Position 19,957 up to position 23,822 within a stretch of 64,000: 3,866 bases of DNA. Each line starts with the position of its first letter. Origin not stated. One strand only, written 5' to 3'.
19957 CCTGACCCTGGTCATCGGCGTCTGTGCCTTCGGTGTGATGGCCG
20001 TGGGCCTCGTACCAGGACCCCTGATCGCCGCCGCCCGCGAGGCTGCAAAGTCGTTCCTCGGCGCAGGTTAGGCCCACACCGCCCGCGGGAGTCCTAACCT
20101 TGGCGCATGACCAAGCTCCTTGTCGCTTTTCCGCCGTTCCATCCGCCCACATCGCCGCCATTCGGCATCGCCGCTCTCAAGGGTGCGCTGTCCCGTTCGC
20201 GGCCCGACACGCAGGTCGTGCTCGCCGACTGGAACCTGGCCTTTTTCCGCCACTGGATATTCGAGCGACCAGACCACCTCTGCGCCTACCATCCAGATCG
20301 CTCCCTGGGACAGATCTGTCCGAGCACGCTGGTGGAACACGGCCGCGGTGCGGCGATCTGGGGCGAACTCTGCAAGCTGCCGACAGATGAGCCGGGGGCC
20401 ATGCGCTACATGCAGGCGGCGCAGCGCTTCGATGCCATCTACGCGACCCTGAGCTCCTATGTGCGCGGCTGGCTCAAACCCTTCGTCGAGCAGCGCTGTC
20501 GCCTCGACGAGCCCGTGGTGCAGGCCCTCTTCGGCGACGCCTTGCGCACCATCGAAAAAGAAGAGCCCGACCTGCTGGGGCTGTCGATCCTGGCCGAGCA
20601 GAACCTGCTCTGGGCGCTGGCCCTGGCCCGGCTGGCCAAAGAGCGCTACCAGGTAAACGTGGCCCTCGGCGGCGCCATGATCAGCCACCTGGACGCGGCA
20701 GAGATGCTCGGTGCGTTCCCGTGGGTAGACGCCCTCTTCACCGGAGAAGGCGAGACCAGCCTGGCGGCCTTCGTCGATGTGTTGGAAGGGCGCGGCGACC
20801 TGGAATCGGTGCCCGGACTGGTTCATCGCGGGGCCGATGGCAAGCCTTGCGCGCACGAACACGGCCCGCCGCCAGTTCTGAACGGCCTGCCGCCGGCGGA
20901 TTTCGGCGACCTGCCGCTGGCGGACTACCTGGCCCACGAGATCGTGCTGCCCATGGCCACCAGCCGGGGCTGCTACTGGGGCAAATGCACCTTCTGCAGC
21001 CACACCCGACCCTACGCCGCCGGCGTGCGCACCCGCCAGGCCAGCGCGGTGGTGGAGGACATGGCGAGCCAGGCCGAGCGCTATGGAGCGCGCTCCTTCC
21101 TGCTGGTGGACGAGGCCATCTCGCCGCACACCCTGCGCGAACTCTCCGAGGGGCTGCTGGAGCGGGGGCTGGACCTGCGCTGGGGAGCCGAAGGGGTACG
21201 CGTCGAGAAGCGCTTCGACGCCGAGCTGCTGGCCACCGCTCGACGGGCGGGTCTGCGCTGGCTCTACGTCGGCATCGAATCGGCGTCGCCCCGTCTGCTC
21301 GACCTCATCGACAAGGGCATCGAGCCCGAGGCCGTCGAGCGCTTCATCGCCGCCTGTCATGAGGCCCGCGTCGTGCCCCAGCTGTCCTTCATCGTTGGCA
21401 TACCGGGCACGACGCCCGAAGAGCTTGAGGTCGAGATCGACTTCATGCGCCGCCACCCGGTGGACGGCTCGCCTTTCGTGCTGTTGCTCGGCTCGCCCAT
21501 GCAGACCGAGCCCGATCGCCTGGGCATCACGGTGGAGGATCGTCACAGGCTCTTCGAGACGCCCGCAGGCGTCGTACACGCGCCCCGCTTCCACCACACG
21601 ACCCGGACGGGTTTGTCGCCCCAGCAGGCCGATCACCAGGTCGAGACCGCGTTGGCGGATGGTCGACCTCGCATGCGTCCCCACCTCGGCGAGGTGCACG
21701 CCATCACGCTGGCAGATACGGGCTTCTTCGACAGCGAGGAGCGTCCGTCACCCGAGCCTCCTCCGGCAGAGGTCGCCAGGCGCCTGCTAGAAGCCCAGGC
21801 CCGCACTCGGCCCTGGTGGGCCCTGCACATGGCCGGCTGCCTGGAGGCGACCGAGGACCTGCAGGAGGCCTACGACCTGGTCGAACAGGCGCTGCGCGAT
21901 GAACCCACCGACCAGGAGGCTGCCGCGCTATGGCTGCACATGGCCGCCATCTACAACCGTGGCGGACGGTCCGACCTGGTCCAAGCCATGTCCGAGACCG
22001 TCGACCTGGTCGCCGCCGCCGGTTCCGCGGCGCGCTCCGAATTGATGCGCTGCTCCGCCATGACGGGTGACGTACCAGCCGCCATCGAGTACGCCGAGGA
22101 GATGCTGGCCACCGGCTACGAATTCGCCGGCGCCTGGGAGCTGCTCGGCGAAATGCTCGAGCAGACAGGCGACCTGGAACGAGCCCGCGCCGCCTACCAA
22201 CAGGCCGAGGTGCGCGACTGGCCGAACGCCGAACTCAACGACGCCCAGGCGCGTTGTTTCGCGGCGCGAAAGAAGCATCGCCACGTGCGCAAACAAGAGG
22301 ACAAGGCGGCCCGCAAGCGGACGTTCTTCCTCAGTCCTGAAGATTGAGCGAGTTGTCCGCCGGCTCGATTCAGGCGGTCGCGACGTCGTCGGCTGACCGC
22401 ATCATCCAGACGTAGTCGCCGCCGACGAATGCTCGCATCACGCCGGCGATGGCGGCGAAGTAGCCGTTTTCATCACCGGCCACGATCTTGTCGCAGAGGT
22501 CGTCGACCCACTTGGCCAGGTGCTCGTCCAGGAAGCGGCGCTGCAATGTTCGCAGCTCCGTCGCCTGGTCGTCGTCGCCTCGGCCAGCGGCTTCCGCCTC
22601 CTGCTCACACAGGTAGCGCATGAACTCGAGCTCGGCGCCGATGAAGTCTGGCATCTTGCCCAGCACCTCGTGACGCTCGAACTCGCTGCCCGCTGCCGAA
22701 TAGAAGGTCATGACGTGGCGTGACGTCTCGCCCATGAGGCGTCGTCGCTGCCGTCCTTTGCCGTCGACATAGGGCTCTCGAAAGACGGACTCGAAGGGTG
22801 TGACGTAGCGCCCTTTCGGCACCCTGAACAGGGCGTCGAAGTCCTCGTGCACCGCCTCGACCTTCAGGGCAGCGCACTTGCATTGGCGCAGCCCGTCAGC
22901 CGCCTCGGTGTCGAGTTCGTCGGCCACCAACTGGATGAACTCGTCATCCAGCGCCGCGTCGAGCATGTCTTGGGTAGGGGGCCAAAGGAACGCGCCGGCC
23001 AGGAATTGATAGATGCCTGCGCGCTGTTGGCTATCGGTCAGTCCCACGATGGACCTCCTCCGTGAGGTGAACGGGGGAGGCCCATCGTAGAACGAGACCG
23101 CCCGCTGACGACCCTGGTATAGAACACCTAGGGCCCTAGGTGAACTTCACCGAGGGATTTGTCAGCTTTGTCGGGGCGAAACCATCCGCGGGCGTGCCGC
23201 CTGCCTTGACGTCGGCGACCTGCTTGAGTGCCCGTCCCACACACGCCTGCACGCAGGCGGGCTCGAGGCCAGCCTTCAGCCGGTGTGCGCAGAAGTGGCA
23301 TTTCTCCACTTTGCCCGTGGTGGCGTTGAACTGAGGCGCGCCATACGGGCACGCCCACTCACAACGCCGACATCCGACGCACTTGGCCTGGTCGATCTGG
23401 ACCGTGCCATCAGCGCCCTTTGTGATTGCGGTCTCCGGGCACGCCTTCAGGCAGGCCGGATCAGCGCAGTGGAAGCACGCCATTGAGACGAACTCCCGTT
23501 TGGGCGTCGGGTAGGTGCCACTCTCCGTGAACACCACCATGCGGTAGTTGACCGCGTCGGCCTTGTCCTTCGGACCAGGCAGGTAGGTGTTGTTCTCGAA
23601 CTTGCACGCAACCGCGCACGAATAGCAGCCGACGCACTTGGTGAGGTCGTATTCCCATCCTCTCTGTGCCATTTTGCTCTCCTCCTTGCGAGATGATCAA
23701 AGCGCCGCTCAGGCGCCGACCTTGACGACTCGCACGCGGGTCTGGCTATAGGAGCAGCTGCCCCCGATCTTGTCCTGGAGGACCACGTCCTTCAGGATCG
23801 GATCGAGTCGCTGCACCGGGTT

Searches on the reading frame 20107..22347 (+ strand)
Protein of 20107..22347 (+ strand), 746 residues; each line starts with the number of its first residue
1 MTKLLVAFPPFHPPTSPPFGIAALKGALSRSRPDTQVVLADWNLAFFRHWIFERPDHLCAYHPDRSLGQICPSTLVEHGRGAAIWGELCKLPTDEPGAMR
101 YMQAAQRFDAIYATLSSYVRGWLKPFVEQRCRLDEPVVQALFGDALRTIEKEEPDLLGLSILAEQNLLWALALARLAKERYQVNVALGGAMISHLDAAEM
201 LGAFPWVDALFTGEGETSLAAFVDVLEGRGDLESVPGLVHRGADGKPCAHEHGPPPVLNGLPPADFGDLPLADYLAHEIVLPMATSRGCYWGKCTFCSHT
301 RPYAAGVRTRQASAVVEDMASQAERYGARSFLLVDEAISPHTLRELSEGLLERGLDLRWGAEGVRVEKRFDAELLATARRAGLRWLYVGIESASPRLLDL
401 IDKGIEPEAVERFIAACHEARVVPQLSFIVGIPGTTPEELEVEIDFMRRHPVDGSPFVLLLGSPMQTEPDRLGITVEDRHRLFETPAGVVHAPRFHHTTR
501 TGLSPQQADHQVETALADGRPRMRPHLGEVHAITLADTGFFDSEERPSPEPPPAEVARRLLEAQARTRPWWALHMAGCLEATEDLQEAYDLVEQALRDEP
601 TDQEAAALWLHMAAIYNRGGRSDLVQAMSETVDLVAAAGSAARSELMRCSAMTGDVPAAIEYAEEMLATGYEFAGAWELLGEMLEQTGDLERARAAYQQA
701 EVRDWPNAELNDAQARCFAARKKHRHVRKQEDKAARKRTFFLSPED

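Call 5: search_protein_families(library=ncbifam, proteins=[window:20107-22347:+], max_evalue=0.01)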
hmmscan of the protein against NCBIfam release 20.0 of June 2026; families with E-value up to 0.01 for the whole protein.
window:20107-22347:+ (746 aa): 18 families
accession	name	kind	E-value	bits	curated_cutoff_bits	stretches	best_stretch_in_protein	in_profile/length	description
TIGR03975.1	rSAM_ocin_1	subfamily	6.5e-40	137.2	281.85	1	136-444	111-424/606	RiPP maturation radical SAM C-methyltransferase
NF050148.1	rSAM_ApyD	equivalog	6.8e-27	94.1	750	1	140-447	61-363/645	RiPP biosynthesis radical SAM protein ApyD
TIGR04014.1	B12_SAM_MJ_0865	equivalog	1.3e-23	83.5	360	1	147-453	32-339/434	methyl-coenzyme M reductase glutamine C-methyltransferase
TIGR03471.1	HpnJ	equivalog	1.5e-20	73.5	577.6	1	175-448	90-363/472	hopanoid biosynthesis associated radical SAM protein HpnJ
TIGR04013.1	B12_SAM_MJ_1487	hypoth_equivalog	6.5e-18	64.7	251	2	139-325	28-194/382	TIGR04013 family B12-binding domain/radical SAM domain-containing protein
TIGR02026.1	BchE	equivalog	8.6e-18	64.4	481.35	1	150-441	60-356/497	magnesium-protoporphyrin IX monomethyl ester anaerobic oxidative cyclase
TIGR04072.2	rSAM_ladder_B12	equivalog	2.8e-17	62.5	360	1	172-447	88-346/443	lipid biosynthesis B12-binding/radical SAM protein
TIGR04385.1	B12_rSAM_cofa1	equivalog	3.3e-16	59.5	450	1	170-447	87-361/438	B12 lower ligand biosynthesis radical SAM protein BzaD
TIGR04367.1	HpnR_B12_rSAM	equivalog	1.1e-15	57.1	650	1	144-408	51-311/490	hopanoid C-3 methylase HpnR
TIGR04479.1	bcpD_PhpK_rSAM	subfamily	8.6e-15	54.1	600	1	214-449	179-408/504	PhpK family radical SAM P-methyltransferase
NF038361.1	rSAM_Sden_1168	equivalog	1.9e-14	53.1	575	1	148-452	135-453/560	Sden_1168 family B12-binding radical SAM P-methyltransferase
TIGR04190.1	B12_SAM_Ta0216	equivalog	3.8e-08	32.4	500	1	170-242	96-169/554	TIGR04190 family B12-binding domain/radical SAM domain protein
NF040546.1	rSAM_CUAEP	equivalog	5.8e-07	28.6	500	1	196-448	90-339/468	CUAEP/CCAEP-tail radical SAM (seleno)protein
NF033070.1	rSAM_AprD4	equivalog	1.1e-06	27.9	500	1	234-447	147-363/456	AprD4 family radical SAM diol-dehydratase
NF033712.0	B12_rSAM_KedN5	subfamily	1.8e-06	26.4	700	1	147-299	56-213/624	KedN5 family methylcobalamin-dependent radical SAM C-methyltransferase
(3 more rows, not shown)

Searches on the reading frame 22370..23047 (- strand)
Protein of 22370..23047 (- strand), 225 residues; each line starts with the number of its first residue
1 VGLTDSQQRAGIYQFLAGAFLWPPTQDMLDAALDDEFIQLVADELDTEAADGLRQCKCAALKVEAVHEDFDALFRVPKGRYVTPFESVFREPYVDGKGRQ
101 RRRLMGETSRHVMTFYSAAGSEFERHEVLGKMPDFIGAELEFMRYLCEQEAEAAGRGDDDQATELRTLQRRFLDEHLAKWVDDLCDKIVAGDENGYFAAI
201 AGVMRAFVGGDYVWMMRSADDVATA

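Call 5: search_protein_families(library=ncbifam, proteins=[window:22370-23047:-], max_evalue=0.01)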
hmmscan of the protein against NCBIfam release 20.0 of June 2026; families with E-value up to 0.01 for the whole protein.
window:22370-23047:- (225 aa): 3 families
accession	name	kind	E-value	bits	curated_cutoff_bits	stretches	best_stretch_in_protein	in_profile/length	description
TIGR03482.1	DMSO_red_II_cha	subfamily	3.9e-18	66.1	152.3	1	9-212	2-189/197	DMSO reductase family type II enzyme chaperone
NF042981.1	EthbenzDh_ebdD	equivalog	2.5e-12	46.9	360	1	9-213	19-213/222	ethylbenzene dehydrogenase subunit delta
NF003442.0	PRK04976.1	equivalog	9.3e-08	32.2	132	1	6-212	9-205/211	molecular chaperone TorD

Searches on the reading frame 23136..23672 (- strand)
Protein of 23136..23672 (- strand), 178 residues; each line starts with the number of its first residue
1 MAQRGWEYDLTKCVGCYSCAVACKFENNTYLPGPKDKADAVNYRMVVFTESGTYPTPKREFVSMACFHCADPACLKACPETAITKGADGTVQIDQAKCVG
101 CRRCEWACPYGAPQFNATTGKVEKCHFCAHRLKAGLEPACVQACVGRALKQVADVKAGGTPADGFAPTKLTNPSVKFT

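Call 5: search_protein_families(library=ncbifam, proteins=[window:23136-23672:-], max_evalue=0.01)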
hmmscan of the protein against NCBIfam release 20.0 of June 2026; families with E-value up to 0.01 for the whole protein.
window:23136-23672:- (178 aa): 54 families (the best 25 are shown)
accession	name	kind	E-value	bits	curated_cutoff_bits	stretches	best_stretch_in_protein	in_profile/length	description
TIGR02951.1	DMSO_dmsB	equivalog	2.9e-41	141.2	214.1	1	3-150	1-149/161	DMSO/selenate family reductase complex B subunit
NF011569.0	PRK14993.1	equivalog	3.9e-32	111.6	416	1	9-156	49-189/244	tetrathionate reductase subunit TtrB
NF041715.1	arsenate_red_ArrB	equivalog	2.4e-31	109.1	450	2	7-119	6-110/233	arsenate respiratory reductase iron-sulfur subunit ArrB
TIGR03478.1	DMSO_red_II_bet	subfamily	1.5e-27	96.4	480.7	1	51-148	116-214/321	DMSO reductase family type II enzyme, iron-sulfur subunit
NF045797.1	DsrO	equivalog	2.4e-27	95.9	200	1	9-147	49-196/235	sulfate reduction electron transfer complex DsrMKJOP subunit DsrO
NF008134.0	PRK10882.1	equivalog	3.4e-26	92.1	263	1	7-148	42-202/329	hydrogenase 2 operon protein HybA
NF045715.1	sulf_resp_HmcB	equivalog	4.2e-26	91.8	420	1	7-150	40-194/307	sulfate respiration complex iron-sulfur protein HmcB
TIGR01582.1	FDH-beta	equivalog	1.1e-23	83.8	334.7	1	9-150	27-178/283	formate dehydrogenase subunit beta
NF042979.1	EthbenzDh_ebdB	equivalog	1.4e-22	80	740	1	49-148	136-236/354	ethylbenzene dehydrogenase subunit beta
NF038355.1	FDH3_beta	equivalog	1.9e-22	80.2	240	1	8-129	7-122/180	formate dehydrogenase FDH3 subunit beta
TIGR01660.1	narH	equivalog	2.9e-22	78.8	524.05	1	63-148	180-266/492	nitrate reductase subunit beta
TIGR03149.1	cyt_nit_nrfC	equivalog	9e-22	77.5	377.6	1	8-150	43-180/225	cytochrome c nitrite reductase Fe-S protein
NF041782.1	mnquin_red_QrcC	equivalog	5.6e-20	72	400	1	8-116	5-119/239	menaquinone reductase iron-sulfur cluster-binding subunit QrcC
NF009451.0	PRK12809.1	equivalog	3.4e-19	68.6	1154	1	10-154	9-139/639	formate-dependent uric acid utilization protein YgfT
NF009408.0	PRK12769.1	equivalog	3.7e-19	68.3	1003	1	11-155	10-148/659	formate-dependent uric acid utilization protein AegA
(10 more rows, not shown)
